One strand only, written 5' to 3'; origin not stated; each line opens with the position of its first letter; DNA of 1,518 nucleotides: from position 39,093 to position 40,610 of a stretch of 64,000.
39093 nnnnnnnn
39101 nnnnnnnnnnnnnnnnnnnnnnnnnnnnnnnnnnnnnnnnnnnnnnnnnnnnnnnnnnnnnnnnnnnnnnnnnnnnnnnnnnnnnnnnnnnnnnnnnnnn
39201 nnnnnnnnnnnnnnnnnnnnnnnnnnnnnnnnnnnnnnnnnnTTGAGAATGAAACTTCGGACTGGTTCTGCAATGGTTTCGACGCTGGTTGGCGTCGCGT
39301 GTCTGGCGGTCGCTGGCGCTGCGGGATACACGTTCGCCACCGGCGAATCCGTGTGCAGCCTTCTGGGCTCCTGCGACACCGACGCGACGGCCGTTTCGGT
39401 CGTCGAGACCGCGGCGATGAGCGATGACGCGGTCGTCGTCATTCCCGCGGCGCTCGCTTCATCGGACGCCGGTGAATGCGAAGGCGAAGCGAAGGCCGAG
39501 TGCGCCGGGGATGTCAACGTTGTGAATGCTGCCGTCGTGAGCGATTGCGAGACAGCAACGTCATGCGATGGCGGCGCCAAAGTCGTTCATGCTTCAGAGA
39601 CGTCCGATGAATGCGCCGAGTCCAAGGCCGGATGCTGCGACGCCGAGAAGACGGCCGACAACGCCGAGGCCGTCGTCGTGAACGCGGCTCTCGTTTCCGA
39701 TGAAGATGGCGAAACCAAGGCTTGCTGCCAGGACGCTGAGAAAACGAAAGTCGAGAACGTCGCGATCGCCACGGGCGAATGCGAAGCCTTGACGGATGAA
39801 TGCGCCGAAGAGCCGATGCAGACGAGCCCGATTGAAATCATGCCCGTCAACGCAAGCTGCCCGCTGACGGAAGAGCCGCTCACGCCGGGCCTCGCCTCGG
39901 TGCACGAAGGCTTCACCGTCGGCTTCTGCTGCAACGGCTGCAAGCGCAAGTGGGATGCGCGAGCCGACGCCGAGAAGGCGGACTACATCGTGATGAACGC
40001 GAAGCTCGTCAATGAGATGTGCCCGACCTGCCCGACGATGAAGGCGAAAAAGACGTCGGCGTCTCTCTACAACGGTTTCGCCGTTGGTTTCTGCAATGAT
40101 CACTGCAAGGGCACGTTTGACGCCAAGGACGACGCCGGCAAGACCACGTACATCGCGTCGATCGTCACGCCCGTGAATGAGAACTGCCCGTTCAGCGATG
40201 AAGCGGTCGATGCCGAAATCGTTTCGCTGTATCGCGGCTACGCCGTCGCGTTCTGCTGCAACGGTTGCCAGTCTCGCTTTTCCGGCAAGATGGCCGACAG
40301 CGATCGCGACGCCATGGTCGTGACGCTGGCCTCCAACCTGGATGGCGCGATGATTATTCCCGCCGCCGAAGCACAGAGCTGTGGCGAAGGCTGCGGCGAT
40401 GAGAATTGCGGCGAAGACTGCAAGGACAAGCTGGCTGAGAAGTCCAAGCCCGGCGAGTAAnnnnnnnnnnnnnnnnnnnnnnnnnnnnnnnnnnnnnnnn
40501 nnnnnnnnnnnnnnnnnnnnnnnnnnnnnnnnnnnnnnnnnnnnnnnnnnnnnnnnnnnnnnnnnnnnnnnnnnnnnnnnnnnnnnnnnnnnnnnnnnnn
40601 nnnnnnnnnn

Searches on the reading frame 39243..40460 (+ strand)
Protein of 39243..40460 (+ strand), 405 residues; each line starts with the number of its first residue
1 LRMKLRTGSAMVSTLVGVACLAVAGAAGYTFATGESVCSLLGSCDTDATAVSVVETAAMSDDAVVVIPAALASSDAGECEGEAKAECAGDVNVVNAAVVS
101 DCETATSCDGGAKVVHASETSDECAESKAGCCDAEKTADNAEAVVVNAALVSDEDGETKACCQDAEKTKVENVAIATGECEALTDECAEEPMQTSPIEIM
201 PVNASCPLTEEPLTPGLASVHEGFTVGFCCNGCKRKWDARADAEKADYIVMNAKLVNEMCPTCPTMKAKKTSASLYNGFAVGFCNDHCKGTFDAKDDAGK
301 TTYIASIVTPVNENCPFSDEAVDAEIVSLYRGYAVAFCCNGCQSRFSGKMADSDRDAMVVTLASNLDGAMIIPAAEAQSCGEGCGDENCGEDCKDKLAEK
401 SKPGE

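Call 55: search_protein_families(library=pfam, proteins=[window:39243-40460:+], max_evalue=0.00001)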
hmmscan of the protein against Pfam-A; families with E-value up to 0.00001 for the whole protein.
window:39243-40460:+ (405 aa): 0 families

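Call 84: search_protein_families(library=pfam, proteins=[window:39243-40460:+], max_evalue=1)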
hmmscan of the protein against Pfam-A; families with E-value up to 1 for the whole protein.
window:39243-40460:+ (405 aa): 2 families
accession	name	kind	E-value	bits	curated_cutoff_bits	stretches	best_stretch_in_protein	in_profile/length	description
PF04945.19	YHS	-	0.006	17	30.3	0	267-301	11-45/47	YHS domain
PF24273.1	TRASH_HVO_1752_C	-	0.018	15.7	27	1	333-349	23-39/47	HVO_1752, C-terminal TRASH domain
